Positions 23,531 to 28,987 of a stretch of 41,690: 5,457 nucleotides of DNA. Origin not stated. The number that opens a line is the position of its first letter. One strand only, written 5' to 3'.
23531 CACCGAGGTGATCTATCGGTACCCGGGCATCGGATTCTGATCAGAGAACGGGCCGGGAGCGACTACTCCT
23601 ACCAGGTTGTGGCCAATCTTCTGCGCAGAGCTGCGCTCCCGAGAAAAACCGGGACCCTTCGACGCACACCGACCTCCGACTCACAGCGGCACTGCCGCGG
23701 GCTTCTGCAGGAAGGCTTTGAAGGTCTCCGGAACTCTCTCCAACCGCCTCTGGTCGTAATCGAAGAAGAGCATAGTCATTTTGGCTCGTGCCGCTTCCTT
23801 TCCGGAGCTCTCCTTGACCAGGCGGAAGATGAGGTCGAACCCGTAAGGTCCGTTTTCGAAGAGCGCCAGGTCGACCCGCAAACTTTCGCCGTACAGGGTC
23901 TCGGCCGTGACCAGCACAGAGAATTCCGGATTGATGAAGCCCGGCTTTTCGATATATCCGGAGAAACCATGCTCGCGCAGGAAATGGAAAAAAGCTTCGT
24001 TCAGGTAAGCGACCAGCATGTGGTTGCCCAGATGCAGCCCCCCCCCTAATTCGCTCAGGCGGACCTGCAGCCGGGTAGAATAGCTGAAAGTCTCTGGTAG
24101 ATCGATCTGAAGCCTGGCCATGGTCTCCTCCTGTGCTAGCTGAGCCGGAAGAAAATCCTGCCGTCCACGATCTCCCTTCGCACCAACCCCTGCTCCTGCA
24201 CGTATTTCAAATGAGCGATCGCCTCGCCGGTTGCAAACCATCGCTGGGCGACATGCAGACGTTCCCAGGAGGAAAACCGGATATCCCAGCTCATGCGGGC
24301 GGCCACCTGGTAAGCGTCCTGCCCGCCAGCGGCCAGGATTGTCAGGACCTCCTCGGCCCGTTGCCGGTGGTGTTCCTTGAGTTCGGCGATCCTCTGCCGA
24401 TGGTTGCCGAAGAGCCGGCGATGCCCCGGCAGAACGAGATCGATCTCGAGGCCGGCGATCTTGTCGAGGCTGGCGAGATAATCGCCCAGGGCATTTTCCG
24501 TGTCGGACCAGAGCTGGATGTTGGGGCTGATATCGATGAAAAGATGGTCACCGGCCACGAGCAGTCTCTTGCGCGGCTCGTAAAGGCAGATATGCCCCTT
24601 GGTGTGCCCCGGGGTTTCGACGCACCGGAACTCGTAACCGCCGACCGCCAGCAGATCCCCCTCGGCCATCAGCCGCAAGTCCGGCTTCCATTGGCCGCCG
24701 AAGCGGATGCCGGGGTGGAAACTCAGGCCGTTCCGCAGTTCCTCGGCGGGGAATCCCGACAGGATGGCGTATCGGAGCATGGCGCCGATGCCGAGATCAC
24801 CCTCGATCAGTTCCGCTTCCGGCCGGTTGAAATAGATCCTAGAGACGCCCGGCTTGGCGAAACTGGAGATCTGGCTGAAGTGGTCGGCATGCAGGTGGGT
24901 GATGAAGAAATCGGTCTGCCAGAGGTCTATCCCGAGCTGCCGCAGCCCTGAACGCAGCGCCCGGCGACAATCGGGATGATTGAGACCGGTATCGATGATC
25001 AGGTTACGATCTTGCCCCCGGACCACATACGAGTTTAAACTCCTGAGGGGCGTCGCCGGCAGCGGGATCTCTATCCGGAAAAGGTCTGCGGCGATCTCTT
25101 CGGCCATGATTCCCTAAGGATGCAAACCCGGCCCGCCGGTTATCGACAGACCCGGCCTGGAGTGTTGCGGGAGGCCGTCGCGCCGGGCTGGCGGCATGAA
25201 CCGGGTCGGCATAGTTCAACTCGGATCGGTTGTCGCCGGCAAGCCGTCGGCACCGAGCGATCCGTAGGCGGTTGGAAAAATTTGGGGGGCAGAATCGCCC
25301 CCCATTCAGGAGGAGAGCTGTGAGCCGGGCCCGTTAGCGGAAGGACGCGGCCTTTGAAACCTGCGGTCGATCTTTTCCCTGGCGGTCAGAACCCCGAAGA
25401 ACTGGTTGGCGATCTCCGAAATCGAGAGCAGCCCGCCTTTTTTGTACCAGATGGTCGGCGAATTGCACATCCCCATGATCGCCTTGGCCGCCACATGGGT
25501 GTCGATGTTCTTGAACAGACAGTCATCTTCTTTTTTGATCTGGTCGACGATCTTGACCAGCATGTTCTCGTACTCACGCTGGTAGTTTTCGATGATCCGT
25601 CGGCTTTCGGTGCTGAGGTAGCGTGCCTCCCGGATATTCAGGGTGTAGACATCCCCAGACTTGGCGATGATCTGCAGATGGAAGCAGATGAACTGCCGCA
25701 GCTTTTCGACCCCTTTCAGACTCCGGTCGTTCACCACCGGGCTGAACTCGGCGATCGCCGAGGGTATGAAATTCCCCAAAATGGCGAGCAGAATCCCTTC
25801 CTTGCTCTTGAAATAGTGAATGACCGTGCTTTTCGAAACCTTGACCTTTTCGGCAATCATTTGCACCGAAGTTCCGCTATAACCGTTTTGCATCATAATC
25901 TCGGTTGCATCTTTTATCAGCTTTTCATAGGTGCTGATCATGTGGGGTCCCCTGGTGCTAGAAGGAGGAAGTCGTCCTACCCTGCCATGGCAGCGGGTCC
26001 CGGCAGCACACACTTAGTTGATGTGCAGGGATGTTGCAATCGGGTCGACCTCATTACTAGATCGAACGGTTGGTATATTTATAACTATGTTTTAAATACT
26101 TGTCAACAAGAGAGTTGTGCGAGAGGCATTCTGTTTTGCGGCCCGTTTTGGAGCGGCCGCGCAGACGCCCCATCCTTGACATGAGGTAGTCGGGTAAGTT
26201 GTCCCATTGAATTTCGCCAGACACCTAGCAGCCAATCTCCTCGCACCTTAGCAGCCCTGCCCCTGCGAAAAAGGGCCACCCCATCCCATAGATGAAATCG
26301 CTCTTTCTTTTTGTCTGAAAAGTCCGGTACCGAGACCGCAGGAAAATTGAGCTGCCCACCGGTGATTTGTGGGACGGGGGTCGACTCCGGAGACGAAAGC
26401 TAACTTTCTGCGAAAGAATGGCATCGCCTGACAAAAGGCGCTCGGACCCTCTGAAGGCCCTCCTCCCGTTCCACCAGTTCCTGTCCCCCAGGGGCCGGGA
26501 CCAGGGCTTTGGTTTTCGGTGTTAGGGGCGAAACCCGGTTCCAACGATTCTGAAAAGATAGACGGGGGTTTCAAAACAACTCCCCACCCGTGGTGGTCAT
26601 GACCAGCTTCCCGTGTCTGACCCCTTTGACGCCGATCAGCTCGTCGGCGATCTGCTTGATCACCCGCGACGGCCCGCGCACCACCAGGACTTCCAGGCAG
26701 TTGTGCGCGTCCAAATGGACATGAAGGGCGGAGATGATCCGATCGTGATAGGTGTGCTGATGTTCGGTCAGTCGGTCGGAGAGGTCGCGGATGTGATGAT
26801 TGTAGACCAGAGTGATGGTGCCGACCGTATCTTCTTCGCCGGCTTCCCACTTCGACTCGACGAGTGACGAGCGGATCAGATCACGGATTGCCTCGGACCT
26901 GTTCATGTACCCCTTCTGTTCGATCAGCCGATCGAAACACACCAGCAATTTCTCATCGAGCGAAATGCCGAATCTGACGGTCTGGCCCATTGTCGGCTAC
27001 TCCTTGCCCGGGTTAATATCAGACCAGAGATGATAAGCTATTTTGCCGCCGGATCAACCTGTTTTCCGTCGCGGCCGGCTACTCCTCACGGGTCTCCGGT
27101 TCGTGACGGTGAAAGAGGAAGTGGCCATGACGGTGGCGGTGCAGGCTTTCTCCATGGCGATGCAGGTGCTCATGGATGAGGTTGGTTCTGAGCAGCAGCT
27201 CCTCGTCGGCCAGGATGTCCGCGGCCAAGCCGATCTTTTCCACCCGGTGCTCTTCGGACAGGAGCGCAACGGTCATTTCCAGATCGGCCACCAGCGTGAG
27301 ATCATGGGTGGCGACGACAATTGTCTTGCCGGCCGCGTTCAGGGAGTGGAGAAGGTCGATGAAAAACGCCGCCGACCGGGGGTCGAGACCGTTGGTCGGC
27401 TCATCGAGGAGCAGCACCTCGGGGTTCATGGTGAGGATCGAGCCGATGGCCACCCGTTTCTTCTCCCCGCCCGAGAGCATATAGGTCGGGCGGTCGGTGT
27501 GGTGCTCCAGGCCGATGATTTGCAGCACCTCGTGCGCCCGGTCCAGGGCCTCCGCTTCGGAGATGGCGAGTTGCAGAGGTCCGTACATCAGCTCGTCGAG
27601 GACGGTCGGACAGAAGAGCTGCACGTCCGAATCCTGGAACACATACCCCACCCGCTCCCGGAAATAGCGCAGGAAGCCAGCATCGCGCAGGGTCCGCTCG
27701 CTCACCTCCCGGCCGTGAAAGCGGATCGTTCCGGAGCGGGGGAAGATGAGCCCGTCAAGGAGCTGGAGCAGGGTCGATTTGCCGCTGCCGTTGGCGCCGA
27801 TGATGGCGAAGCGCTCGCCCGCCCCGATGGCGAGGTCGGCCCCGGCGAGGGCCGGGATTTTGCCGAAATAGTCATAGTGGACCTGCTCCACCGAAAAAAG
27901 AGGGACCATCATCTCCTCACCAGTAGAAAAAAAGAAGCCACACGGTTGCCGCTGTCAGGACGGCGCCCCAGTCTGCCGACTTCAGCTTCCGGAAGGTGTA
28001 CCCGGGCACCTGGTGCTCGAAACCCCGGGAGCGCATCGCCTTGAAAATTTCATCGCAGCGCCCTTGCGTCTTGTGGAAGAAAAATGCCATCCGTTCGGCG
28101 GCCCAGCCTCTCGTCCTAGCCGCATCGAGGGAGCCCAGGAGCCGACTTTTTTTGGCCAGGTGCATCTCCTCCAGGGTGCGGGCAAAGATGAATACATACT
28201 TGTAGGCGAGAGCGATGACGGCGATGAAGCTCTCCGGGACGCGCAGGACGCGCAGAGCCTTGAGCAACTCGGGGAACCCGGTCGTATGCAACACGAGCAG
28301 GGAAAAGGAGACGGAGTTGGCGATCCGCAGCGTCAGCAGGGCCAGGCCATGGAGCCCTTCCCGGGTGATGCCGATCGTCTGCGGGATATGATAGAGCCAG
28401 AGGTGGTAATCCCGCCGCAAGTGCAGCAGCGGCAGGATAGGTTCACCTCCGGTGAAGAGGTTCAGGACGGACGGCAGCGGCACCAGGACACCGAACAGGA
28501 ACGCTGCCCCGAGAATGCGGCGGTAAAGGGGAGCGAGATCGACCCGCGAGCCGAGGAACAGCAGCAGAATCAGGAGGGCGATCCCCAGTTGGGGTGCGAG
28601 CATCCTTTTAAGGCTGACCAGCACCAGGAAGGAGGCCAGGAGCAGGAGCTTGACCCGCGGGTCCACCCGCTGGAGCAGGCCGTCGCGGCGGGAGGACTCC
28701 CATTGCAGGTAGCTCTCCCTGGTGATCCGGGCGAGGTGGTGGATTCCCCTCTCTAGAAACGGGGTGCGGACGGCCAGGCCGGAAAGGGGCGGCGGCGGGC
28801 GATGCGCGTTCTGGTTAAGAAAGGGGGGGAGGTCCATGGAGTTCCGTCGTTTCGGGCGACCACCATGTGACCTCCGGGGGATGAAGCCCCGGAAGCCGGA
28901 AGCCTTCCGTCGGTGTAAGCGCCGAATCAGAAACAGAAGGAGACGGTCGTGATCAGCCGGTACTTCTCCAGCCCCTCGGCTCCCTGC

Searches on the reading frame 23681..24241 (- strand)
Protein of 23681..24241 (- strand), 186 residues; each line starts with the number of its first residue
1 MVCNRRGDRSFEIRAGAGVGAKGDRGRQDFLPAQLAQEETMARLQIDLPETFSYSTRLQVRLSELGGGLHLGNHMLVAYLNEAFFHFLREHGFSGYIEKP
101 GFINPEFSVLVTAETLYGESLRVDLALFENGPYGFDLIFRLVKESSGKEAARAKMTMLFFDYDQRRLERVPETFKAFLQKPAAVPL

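Call 17: search_protein_families(library=pfam, proteins=[window:23681-24241:-], max_evalue=0.00001)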
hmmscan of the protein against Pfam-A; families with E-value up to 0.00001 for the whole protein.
window:23681-24241:- (186 aa): 1 family
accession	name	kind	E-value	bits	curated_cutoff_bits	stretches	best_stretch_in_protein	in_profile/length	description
PF13279.12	4HBT_2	-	3.3e-13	50.6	25.5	1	68-178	9-122/122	Thioesterase-like superfamily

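Call 55: search_protein_families(library=ncbifam, proteins=[window:23681-24241:-], max_evalue=1e-20)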
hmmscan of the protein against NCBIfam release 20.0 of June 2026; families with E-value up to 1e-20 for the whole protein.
window:23681-24241:- (186 aa): 0 families

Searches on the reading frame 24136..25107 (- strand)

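Call 17: search_protein_families(library=pfam, proteins=[window:24136-25107:-], max_evalue=0.00001)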
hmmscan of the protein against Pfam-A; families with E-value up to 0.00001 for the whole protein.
window:24136-25107:- (323 aa): 2 families
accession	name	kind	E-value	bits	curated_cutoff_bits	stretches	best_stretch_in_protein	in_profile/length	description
PF00753.33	Lactamase_B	-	2.3e-22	80.3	22.7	1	24-229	6-196/196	Metallo-beta-lactamase superfamily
PF21221.3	B_lactamase-like_C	-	5e-06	26.6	27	0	283-307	20-44/46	Metallo-beta-lactamase-like, C-terminal domain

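Call 55: search_protein_families(library=ncbifam, proteins=[window:24136-25107:-], max_evalue=1e-20)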
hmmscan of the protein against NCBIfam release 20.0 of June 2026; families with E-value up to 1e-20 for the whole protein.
window:24136-25107:- (323 aa): 1 family
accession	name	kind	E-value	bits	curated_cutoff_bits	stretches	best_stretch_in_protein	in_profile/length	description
NF053820.1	MBLfold_Strvi7410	exception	6.2e-42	144.2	525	1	145-309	156-329/343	Strvi_7410 family MBL fold metallo-hydrolase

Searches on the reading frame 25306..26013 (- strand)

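Call 17: search_protein_families(library=pfam, proteins=[window:25306-26013:-], max_evalue=0.00001)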
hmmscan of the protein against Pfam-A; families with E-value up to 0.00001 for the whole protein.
window:25306-26013:- (235 aa): 2 families
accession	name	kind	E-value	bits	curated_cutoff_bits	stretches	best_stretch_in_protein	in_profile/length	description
PF17932.6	TetR_C_24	-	3e-22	79.5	26.4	1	100-209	3-110/114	Tetracyclin repressor-like, C-terminal domain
PF00440.29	TetR_N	-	7e-14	51.8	24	1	32-78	1-47/47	Bacterial regulatory proteins, tetR family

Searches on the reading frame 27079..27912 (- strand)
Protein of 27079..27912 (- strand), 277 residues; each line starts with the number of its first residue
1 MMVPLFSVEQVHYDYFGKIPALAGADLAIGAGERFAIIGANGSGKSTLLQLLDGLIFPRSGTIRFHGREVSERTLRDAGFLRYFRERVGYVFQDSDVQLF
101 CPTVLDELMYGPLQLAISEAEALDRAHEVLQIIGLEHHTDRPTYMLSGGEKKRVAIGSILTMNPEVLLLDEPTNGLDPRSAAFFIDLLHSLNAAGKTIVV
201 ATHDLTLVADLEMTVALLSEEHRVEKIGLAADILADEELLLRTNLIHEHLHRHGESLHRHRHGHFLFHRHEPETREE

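Call 17: search_protein_families(library=pfam, proteins=[window:27079-27912:-], max_evalue=0.00001)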
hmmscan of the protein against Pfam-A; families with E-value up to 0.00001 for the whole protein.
window:27079-27912:- (277 aa): 3 families
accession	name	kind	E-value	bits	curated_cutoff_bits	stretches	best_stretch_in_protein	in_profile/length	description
PF00005.33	ABC_tran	-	2e-30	106.6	25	1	24-174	3-137/137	ABC transporter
PF13304.12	AAA_21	-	2.6e-16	61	27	1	85-208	166-303/304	AAA domain, putative AbiEii toxin, Type IV TA system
PF02463.25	SMC_N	-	1.4e-06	28.3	40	0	145-223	136-217/220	RecF/RecN/SMC N terminal domain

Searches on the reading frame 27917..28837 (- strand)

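Call 17: search_protein_families(library=pfam, proteins=[window:27917-28837:-], max_evalue=0.00001)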
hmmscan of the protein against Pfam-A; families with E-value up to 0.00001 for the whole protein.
window:27917-28837:- (306 aa): 1 family
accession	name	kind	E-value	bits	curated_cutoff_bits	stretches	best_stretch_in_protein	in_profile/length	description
PF02361.21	CbiQ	-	1.3e-26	94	25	1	55-275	5-210/216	Cobalt transport protein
